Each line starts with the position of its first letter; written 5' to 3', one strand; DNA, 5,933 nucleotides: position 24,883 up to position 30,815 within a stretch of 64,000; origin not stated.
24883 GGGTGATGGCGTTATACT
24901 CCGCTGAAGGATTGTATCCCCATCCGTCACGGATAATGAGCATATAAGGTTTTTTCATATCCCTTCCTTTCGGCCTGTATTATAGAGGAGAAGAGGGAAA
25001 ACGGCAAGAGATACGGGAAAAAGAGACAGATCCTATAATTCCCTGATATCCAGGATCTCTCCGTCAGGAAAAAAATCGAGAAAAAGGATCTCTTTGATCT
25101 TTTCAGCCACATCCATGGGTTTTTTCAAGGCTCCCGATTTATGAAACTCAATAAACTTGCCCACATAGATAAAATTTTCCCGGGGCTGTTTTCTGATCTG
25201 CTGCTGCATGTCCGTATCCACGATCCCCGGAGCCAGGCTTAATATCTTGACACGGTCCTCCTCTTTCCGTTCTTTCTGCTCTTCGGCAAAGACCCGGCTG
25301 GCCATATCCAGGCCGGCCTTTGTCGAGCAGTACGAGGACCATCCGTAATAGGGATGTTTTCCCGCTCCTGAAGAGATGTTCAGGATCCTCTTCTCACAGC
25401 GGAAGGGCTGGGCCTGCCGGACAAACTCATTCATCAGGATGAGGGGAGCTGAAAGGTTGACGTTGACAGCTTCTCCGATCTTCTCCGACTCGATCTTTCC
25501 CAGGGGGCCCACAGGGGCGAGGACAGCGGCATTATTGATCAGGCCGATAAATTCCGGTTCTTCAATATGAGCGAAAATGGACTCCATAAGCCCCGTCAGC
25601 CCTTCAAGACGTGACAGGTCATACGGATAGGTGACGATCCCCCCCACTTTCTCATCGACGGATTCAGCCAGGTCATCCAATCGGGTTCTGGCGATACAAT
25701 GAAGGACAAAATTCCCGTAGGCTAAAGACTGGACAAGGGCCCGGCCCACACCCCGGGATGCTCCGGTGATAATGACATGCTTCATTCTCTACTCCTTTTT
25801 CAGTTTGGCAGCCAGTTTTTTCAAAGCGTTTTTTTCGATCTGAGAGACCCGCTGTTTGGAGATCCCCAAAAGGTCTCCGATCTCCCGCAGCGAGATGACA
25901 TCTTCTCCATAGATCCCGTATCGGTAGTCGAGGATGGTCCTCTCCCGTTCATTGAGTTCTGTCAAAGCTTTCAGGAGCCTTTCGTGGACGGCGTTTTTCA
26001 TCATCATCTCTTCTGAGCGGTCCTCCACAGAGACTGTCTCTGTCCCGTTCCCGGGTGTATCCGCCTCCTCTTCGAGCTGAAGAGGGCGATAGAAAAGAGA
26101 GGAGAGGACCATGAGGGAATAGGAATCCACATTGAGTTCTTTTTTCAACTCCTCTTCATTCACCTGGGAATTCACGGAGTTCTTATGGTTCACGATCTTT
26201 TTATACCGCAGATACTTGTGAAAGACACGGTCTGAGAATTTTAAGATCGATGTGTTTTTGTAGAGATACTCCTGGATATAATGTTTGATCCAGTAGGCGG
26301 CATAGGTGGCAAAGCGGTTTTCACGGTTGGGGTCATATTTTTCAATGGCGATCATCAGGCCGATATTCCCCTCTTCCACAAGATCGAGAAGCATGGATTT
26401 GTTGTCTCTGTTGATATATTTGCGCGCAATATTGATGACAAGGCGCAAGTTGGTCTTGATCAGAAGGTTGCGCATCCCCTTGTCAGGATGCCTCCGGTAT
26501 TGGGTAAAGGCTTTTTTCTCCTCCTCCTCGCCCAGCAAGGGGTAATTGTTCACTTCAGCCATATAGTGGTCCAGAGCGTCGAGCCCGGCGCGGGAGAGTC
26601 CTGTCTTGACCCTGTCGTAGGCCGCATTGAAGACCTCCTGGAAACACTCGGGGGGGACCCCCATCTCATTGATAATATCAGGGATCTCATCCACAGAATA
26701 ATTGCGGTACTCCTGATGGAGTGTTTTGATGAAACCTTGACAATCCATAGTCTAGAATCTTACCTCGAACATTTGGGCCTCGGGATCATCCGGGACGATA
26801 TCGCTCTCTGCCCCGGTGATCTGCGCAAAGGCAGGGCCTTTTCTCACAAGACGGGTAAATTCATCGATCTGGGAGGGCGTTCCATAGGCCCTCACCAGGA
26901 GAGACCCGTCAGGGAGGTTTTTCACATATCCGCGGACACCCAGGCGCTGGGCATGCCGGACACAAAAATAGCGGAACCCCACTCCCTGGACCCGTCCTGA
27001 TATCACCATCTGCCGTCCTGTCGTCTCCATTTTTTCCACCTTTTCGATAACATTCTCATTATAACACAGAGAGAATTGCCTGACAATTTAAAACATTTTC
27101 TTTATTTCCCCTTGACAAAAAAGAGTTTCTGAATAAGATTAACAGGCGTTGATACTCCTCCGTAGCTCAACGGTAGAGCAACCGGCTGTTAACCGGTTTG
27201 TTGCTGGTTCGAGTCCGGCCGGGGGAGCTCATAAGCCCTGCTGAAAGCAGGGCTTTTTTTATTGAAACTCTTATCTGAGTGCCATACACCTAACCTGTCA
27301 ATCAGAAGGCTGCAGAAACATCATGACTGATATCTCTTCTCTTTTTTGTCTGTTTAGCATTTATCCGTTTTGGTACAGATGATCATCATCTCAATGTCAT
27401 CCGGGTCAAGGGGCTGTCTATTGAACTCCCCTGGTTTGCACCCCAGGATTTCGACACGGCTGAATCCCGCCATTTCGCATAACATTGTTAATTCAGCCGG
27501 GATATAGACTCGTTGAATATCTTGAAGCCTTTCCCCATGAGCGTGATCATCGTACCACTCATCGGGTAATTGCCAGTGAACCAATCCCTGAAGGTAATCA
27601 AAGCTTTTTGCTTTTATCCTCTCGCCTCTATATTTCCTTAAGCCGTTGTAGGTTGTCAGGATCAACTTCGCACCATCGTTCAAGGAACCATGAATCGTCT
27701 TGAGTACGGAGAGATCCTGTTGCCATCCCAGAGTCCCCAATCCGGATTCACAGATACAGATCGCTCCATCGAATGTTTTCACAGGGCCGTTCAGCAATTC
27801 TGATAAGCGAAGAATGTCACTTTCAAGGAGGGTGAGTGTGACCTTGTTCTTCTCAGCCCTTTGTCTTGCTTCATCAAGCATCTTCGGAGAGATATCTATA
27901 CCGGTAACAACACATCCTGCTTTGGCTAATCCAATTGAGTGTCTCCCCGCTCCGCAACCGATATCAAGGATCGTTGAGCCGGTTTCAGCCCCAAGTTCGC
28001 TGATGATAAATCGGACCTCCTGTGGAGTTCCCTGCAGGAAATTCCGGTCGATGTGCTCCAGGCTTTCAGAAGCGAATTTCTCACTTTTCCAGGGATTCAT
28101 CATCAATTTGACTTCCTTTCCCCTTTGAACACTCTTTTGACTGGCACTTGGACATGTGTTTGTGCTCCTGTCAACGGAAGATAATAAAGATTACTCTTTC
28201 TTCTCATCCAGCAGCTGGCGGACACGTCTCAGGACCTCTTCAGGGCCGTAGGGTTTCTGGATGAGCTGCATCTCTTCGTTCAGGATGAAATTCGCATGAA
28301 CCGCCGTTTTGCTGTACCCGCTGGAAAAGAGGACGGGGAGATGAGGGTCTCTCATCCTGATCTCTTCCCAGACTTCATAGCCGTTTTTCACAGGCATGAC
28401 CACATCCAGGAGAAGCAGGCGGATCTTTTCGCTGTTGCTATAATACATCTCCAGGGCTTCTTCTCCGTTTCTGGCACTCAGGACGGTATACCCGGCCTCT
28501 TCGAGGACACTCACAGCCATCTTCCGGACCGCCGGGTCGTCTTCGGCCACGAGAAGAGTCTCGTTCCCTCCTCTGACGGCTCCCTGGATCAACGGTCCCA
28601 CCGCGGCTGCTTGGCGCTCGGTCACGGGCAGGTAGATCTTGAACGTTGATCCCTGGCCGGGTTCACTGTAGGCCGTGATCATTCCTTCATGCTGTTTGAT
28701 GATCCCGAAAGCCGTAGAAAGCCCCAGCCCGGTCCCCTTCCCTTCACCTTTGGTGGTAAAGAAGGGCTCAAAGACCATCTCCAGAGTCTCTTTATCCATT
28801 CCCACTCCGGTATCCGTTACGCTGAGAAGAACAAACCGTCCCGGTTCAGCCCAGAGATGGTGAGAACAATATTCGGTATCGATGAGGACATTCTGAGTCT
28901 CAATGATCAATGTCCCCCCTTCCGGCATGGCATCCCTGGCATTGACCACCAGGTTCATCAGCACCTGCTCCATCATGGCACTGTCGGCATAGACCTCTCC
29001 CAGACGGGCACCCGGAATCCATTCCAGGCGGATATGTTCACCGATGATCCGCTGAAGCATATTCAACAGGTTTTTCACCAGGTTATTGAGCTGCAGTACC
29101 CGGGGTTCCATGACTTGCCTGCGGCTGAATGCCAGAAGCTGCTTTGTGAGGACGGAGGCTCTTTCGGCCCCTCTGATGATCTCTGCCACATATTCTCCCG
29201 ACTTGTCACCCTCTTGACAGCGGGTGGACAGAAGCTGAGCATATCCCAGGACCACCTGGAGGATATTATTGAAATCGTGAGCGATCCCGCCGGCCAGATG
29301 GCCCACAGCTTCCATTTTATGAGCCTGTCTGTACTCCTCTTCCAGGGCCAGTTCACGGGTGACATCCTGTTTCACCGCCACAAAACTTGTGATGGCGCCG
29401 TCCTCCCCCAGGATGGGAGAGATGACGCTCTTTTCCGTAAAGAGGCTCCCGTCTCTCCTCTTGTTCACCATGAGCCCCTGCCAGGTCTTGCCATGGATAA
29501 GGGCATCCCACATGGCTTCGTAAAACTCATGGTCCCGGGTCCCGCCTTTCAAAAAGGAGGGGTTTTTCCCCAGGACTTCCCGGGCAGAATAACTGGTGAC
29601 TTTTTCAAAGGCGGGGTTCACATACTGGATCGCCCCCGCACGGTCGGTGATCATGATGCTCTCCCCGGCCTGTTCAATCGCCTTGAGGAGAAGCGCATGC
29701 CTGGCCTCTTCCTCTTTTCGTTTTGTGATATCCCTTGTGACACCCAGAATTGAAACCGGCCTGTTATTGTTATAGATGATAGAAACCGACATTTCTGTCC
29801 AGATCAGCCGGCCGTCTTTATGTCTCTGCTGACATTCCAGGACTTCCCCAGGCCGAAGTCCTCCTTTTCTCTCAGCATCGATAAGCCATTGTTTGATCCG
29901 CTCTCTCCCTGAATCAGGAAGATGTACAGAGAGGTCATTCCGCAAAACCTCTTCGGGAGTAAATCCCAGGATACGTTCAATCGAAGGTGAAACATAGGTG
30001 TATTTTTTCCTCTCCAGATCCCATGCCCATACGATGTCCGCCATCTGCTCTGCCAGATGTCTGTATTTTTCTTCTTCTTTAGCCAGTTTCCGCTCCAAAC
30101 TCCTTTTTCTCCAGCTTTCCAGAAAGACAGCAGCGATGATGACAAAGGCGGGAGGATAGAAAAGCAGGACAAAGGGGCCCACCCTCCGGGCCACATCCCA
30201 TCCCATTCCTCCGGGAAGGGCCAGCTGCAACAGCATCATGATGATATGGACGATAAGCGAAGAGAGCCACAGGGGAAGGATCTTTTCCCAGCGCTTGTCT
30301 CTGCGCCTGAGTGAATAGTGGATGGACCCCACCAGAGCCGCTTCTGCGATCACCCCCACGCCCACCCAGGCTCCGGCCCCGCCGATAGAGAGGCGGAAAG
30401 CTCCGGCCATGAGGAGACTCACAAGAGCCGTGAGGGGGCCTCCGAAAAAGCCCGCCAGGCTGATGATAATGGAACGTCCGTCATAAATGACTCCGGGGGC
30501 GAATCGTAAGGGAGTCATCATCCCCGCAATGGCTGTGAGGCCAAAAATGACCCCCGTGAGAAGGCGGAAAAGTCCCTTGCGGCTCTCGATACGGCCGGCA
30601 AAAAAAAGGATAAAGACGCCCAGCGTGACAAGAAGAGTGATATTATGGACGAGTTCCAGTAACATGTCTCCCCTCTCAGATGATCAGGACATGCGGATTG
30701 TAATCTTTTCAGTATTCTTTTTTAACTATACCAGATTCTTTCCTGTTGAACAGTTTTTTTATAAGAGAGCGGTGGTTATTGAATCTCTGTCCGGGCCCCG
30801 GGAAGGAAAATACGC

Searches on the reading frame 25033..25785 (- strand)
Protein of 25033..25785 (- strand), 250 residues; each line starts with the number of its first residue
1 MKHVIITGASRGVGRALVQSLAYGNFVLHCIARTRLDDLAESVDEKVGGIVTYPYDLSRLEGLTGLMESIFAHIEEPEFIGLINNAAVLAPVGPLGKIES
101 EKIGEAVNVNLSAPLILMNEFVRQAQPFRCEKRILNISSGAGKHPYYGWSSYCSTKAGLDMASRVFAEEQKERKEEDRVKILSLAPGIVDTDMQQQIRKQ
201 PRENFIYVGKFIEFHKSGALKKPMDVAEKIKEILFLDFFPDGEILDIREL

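Call 62: search_protein_families(library=pfam, proteins=[window:25033-25785:-], max_evalue=0.0001)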
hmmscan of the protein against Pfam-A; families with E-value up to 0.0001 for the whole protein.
window:25033-25785:- (250 aa): 2 families
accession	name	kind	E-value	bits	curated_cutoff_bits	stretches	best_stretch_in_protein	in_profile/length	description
PF00106.31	adh_short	-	2.3e-32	112.5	26.6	1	2-200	1-193/195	short chain dehydrogenase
PF13561.12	adh_short_C2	-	4.3e-16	59.7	27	1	8-201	1-188/236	Enoyl-(Acyl carrier protein) reductase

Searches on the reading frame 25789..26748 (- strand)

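Call 62: search_protein_families(library=pfam, proteins=[window:25789-26748:-], max_evalue=0.0001)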
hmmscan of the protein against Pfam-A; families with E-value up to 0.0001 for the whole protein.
window:25789-26748:- (319 aa): 2 families
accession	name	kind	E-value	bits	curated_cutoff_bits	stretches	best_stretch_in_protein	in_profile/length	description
PF04545.22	Sigma70_r4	-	4.9e-16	58.4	24.1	1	261-312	1-48/50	Sigma-70, region 4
PF04542.20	Sigma70_r2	-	1e-15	57.7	24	1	96-165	1-68/71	Sigma-70 region 2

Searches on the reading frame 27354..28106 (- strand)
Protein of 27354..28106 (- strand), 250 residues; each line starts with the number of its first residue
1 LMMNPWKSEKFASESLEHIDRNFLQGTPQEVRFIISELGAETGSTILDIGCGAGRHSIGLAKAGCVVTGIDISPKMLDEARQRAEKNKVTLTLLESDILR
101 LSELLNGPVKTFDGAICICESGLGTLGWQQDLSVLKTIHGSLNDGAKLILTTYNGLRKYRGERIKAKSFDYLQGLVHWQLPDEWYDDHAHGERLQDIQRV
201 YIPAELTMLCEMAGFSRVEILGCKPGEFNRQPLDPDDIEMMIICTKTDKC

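Call 62: search_protein_families(library=pfam, proteins=[window:27354-28106:-], max_evalue=0.0001)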
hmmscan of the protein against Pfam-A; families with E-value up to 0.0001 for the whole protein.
window:27354-28106:- (250 aa): 9 families
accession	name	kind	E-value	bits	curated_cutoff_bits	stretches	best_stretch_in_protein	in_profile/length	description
PF13649.12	Methyltransf_25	-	1.8e-16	61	27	1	46-144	1-95/97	Methyltransferase domain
PF13847.12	Methyltransf_31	-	3.4e-15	56.4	27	1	42-178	3-134/145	Methyltransferase domain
PF08241.18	Methyltransf_11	-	1.5e-12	48.4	21.2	1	47-149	1-94/95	Methyltransferase domain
PF08242.18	Methyltransf_12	-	5.1e-11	43.6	30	1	47-148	1-98/98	Methyltransferase domain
PF13489.12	Methyltransf_23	-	1.8e-10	41.3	27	1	34-218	12-162/164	Methyltransferase domain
PF05175.20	MTS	-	4.5e-06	26.8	23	1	32-99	21-91/170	Methyltransferase small domain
PF01209.24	Ubie_methyltran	-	5.7e-06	26.3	20.1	1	33-98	38-107/233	ubiE/COQ5 methyltransferase family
PF02353.26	CMAS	-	4.2e-05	23.4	27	1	29-88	49-109/273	Mycolic acid cyclopropane synthetase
PF06325.19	PrmA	-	6.6e-05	23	22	1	41-93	160-213/296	Ribosomal protein L11 methyltransferase (PrmA)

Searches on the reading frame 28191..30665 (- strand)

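Call 62: search_protein_families(library=pfam, proteins=[window:28191-30665:-], max_evalue=0.0001)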
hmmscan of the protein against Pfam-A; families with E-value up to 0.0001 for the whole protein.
window:28191-30665:- (824 aa): 9 families
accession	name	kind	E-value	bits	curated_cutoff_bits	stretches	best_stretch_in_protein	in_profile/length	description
PF00989.32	PAS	-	4.5e-30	104.4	22.6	2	329-435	6-113/113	PAS fold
PF13426.13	PAS_9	-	1.7e-25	89.7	27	2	335-436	2-102/103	PAS domain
PF02518.31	HATPase_c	-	6.8e-22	78.4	26.4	1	561-682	2-110/111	Histidine kinase-, DNA gyrase B-, and HSP90-like ATPase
PF07694.17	5TM-5TMR_LYT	-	9.4e-22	77.8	24.6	1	34-178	18-163/169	5TMR of 5TMR-LYT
PF00072.30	Response_reg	-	3.8e-19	69.3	30.2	1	705-815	2-110/111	Response regulator receiver domain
PF08447.18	PAS_3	-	1.8e-14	54.2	25.6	1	223-309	2-88/89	PAS fold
PF13188.13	PAS_8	-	3.1e-11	43.2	21.8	0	199-251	1-53/65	PAS domain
PF00512.31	HisKA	-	8.2e-10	39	26.9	1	456-517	4-64/66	His Kinase A (phospho-acceptor) domain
PF08448.16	PAS_4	-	3.9e-09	37.2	23.1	1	331-438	2-108/110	PAS fold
